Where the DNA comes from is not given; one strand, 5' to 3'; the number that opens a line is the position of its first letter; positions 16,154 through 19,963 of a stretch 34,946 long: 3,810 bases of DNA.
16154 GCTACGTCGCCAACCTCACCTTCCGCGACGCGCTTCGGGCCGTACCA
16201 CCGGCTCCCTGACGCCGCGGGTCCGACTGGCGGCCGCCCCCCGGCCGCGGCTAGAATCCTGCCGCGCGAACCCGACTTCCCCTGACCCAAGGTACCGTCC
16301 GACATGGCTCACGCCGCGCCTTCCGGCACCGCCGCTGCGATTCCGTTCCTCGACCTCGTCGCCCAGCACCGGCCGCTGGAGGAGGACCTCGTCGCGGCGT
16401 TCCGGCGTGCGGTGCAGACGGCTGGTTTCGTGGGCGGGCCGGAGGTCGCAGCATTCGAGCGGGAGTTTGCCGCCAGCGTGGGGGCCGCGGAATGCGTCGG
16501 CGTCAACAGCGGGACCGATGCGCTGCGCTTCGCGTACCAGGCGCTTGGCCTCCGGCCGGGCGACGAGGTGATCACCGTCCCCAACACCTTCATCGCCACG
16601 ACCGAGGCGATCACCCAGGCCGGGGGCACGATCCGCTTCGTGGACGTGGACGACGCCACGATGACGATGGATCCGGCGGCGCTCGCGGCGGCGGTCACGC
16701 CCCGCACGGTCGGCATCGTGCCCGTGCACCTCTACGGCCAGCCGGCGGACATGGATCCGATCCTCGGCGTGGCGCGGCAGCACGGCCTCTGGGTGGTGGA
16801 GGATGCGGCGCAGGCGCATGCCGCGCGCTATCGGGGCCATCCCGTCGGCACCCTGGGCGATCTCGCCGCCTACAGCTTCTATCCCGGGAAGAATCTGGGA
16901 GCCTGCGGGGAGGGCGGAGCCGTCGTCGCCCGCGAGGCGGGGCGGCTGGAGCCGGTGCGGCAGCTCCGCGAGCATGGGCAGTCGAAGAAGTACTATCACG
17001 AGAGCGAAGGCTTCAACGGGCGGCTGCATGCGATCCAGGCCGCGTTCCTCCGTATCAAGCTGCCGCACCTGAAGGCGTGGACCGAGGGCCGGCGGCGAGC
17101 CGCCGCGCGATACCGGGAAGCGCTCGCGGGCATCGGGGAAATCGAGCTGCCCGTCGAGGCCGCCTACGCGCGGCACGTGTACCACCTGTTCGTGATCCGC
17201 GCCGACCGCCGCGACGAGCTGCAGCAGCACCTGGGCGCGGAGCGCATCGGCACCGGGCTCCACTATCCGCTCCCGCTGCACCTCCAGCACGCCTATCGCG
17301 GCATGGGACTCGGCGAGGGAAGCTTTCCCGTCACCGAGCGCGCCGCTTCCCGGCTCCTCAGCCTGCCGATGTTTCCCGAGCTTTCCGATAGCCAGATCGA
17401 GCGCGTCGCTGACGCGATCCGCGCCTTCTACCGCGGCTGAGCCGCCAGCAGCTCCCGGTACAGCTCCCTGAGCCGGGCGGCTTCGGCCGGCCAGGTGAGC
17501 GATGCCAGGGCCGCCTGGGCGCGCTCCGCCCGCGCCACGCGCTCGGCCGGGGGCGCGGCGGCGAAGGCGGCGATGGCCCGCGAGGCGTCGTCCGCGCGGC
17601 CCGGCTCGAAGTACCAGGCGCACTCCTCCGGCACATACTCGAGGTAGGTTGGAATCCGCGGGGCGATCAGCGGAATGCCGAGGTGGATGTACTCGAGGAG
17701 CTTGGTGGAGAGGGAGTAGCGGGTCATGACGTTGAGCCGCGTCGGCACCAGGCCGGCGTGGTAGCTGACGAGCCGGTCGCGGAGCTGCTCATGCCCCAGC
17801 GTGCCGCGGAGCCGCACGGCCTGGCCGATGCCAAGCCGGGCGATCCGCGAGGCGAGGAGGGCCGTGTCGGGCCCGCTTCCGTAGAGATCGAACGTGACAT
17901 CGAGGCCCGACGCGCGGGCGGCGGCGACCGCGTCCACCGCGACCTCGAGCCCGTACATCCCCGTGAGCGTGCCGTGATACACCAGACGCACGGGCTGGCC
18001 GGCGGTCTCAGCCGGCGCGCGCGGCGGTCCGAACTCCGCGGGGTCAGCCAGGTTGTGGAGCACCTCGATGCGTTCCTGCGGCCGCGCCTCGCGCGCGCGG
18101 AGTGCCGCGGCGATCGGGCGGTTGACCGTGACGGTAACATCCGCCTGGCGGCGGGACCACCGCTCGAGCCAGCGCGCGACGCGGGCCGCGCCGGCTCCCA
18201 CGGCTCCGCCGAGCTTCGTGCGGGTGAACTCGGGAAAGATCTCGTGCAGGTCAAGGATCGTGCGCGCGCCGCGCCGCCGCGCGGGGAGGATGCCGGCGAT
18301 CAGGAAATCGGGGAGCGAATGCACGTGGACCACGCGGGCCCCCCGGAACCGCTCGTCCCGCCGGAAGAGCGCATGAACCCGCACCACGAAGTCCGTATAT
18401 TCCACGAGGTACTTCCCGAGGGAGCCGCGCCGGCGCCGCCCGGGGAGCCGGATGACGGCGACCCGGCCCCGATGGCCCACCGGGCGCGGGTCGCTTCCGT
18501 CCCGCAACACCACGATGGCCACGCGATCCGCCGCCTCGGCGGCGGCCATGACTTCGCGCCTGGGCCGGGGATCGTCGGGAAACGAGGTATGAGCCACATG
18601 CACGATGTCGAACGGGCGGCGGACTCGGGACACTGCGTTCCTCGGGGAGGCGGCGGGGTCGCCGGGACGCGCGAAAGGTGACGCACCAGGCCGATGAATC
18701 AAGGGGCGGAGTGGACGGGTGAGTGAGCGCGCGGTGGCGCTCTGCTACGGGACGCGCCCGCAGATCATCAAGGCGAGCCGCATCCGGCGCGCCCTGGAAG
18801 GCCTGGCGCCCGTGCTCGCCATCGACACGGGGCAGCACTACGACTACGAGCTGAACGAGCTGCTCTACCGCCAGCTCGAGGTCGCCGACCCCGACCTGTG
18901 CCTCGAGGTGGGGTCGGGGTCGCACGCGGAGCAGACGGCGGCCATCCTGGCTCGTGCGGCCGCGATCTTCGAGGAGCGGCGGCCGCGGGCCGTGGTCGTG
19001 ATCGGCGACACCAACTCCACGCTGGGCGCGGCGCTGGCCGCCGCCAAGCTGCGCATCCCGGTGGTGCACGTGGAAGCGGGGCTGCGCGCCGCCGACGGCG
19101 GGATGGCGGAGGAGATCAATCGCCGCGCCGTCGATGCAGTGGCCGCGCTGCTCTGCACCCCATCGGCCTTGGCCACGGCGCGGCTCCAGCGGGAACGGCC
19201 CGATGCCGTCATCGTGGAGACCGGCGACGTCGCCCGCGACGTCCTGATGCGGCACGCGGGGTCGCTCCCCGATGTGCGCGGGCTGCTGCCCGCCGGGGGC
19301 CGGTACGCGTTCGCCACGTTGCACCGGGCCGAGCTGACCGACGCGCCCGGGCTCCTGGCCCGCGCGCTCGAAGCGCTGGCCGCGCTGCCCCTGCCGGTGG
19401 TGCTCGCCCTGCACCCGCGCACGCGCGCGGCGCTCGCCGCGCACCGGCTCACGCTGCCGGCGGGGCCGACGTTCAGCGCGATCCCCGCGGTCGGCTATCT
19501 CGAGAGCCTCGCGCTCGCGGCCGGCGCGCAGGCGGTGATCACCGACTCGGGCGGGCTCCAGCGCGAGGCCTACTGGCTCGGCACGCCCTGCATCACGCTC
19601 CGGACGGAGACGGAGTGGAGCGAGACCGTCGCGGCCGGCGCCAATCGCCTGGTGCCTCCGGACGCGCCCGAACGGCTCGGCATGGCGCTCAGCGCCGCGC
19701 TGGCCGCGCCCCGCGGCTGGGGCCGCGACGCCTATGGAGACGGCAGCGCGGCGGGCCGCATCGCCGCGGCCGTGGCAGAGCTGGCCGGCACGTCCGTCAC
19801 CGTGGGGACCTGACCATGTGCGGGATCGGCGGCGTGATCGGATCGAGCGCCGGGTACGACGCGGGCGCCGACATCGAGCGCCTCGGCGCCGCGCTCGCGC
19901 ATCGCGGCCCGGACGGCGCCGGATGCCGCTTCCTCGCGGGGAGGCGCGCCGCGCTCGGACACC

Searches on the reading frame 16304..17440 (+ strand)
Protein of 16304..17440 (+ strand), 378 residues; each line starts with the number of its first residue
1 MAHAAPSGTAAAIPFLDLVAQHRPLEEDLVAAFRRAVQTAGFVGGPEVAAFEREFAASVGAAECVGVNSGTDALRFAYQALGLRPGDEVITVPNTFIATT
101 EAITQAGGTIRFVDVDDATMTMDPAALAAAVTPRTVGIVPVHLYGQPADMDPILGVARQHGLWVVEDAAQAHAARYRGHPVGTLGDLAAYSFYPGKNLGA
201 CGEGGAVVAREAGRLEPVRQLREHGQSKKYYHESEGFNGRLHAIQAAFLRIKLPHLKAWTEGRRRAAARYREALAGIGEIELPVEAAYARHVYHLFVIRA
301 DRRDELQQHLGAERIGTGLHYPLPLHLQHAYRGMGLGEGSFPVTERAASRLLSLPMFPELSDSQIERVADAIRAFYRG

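Call 10: search_protein_families(library=pfam, proteins=[window:16304-17440:+])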
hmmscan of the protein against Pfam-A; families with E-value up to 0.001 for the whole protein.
window:16304-17440:+ (378 aa): 5 families
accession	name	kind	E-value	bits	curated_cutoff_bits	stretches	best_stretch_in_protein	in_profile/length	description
PF01041.23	DegT_DnrJ_EryC1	-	1.5e-111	373.5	19.8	1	26-373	4-360/360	DegT/DnrJ/EryC1/StrS aminotransferase family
PF01212.27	Beta_elim_lyase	-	5.5e-06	26.3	27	1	44-170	30-171/288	Beta-eliminating lyase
PF00155.27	Aminotran_1_2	-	5.9e-06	26.1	19.7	1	36-310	31-322/361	Aminotransferase class I and II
PF00266.25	Aminotran_5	-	6.9e-05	22.4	21.5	1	33-172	30-180/371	Aminotransferase class-V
PF01053.26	Cys_Met_Meta_PP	-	0.00041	19.5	27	1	44-169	50-175/381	Cys/Met metabolism PLP-dependent enzyme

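Call 12: search_protein_families(library=ncbifam, proteins=[window:16304-17440:+], max_evalue=0.001)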
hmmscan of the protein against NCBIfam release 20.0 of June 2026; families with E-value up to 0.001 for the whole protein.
window:16304-17440:+ (378 aa): 19 families
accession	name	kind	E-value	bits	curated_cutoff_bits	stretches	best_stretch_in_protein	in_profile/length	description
TIGR03588.1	PseC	equivalog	1.2e-72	245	423.5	1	25-374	9-378/380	UDP-4-amino-4,6-dideoxy-N-acetyl-beta-L-altrosamine transaminase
NF008658.2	PRK11658.1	equivalog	1.7e-67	227.8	631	1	25-374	12-375/379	UDP-4-amino-4-deoxy-L-arabinose aminotransferase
NF008687.0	PRK11706.1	equivalog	3.7e-65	220.1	375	1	51-376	36-374/375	dTDP-4-amino-4,6-dideoxygalactose transaminase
TIGR04181.1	NHT_00031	hypoth_equivalog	2.6e-55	187.8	420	1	45-355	29-357/359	LegC family aminotransferase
TIGR02379.1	ECA_wecE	subfamily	3.7e-55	187.2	434.85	1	55-375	40-374/376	dTDP-4-amino-4,6-dideoxy-D-glucose transaminase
TIGR04427.1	PLP_DesI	equivalog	9.3e-51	173.1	650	1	44-373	50-380/390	dTDP-4-dehydro-6-deoxyglucose aminotransferase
NF011936.0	PRK15407.1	equivalog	1e-43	149.6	423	2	45-225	64-251/440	lipopolysaccharide biosynthesis protein RfbH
NF004770.0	PRK06108.1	subfamily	5.6e-10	38.6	422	1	51-168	86-210/396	pyridoxal phosphate-dependent aminotransferase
NF006488.0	PRK08912.1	equivalog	6.3e-07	28.6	498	1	59-139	84-164/387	aminotransferase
NF041364.1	GntC_guanitoxin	equivalog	8.2e-07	28.2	415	1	53-168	52-174/356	guanitoxin biosynthesis PLP-dependent (S)-gamma-hydroxy-L-arginine cyclodehydratase GntC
NF006569.0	PRK09082.1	subfamily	8.8e-06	25.1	420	1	54-139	83-168/386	methionine aminotransferase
NF004650.0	PRK05994.1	equivalog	3.4e-05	22.8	667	1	44-192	61-207/427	O-acetylhomoserine aminocarboxypropyltransferase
NF005305.0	PRK06836.1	equivalog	6.5e-05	22.3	376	1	52-138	89-174/396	pyridoxal phosphate-dependent aminotransferase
TIGR03947.1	viomycin_VioD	equivalog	8.4e-05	21.6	390.9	1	62-170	69-184/359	capreomycidine synthase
TIGR01976.1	am_tr_V_VC1184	hypoth_equivalog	0.00014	21.3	352.35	1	64-172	83-199/401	cysteine desulfurase-like protein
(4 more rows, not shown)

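Call 52: search_solved_structures(query=window:16304-17440:+, max_evalue=1e-30)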
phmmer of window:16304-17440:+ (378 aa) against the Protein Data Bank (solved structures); distinct sequences matched with E-value up to 1e-30: 43.
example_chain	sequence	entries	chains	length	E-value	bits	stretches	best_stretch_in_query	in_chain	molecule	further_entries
7b0d_A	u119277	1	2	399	3.9e-106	358.3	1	7-375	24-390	Glutamine--scyllo-inositol transaminase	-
2oga_A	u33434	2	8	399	5.6e-101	341.4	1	5-375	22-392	Transaminase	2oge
3frk_A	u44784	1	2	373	1.5e-98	333.4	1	13-375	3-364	QdtB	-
3nyu_A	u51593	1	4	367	3e-73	250.1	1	13-371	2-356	Aminotransferase WbpE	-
3nu7_A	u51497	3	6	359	3.5e-73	249.9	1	13-370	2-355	Aminotransferase WbpE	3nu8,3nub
3nys_A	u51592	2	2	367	2.1e-72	247.4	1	13-371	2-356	Aminotransferase WbpE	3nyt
7n63_A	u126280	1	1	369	1.9e-69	237.6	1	13-375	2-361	Putative aminotransferase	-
5u1z_A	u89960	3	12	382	2.7e-69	237.1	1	15-373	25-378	Putative aminotransferase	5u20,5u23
8e75_A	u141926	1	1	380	1.2e-68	235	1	12-369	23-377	DegT/DnrJ/EryC1/StrS aminotransferase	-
8e77_A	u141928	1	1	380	1.2e-68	235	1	12-369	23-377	DegT/DnrJ/EryC1/StrS aminotransferase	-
5u21_A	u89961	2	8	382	1.8e-68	234.4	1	15-373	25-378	Putative aminotransferase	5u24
3uwc_A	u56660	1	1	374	6.1e-68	232.7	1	11-376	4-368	Nucleotide-sugar aminotransferase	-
4qgr_A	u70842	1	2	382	2e-62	214.5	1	14-376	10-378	DegT/DnrJ/EryC1/StrS aminotransferase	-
4lc3_A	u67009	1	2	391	1.4e-55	192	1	13-373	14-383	Putative UDP-4-amino-4-deoxy-l-arabinose--oxoglutarate aminotransferase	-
8sng_A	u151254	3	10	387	1.5e-55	191.9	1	23-373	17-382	UDP-4-amino-4-deoxy-L-arabinose--oxoglutarate aminotransferase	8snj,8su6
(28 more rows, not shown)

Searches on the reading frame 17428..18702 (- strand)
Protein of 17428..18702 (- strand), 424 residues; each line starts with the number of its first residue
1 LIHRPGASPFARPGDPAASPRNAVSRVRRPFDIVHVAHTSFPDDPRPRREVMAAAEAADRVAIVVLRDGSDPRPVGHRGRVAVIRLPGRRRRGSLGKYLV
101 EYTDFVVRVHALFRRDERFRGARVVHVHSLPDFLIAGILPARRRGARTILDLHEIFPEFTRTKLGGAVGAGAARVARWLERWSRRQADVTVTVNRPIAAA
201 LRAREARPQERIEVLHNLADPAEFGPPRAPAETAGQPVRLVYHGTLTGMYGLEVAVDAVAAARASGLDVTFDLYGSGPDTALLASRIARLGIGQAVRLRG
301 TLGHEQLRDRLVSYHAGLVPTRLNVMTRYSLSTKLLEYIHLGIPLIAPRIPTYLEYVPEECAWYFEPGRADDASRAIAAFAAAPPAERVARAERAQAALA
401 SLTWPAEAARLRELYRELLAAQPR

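Call 10: search_protein_families(library=pfam, proteins=[window:17428-18702:-])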
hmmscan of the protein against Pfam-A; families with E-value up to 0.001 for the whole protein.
window:17428-18702:- (424 aa): 4 families
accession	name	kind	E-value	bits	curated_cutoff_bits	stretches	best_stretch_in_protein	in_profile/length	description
PF13579.12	Glyco_trans_4_4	-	2.2e-13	51.3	29.7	1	53-217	12-157/158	Glycosyl transferase 4-like domain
PF13439.12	Glyco_transf_4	-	8.6e-12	45.9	28.5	1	58-222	19-169/170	Glycosyltransferase Family 4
PF13692.12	Glyco_trans_1_4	-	6.9e-11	43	27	1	239-379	3-138/142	Glycosyl transferases group 1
PF00534.26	Glycos_transf_1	-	9.3e-09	35.5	26.4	1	236-386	14-160/172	Glycosyl transferases group 1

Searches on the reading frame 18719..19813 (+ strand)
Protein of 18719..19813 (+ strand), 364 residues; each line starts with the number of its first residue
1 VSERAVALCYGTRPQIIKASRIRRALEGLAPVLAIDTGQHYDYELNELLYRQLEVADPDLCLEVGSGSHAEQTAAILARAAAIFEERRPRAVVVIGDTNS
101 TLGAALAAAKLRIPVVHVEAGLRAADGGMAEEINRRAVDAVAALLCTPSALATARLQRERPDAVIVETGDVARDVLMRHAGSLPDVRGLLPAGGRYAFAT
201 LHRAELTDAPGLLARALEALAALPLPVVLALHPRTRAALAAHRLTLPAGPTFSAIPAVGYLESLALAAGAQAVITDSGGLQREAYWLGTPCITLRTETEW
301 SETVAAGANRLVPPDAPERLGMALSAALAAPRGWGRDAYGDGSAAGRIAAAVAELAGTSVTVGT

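Call 10: search_protein_families(library=pfam, proteins=[window:18719-19813:+])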
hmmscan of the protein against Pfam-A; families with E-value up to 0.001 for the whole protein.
window:18719-19813:+ (364 aa): 1 family
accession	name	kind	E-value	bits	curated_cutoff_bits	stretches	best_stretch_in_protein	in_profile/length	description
PF02350.25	Epimerase_2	-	1.5e-79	267.8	30.6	1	35-352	14-346/347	UDP-N-acetylglucosamine 2-epimerase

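Call 12: search_protein_families(library=ncbifam, proteins=[window:18719-19813:+], max_evalue=0.001)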
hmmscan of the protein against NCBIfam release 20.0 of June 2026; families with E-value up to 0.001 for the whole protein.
window:18719-19813:+ (364 aa): 2 families
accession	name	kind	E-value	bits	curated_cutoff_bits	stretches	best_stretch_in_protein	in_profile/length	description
TIGR00236.1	wecB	equivalog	7.8e-62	209.5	210.15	1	6-352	3-362/366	non-hydrolyzing UDP-N-acetylglucosamine 2-epimerase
TIGR03568.1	NeuC_NnaA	equivalog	7e-10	38.3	235.9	1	68-180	73-184/365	UDP-N-acetylglucosamine 2-epimerase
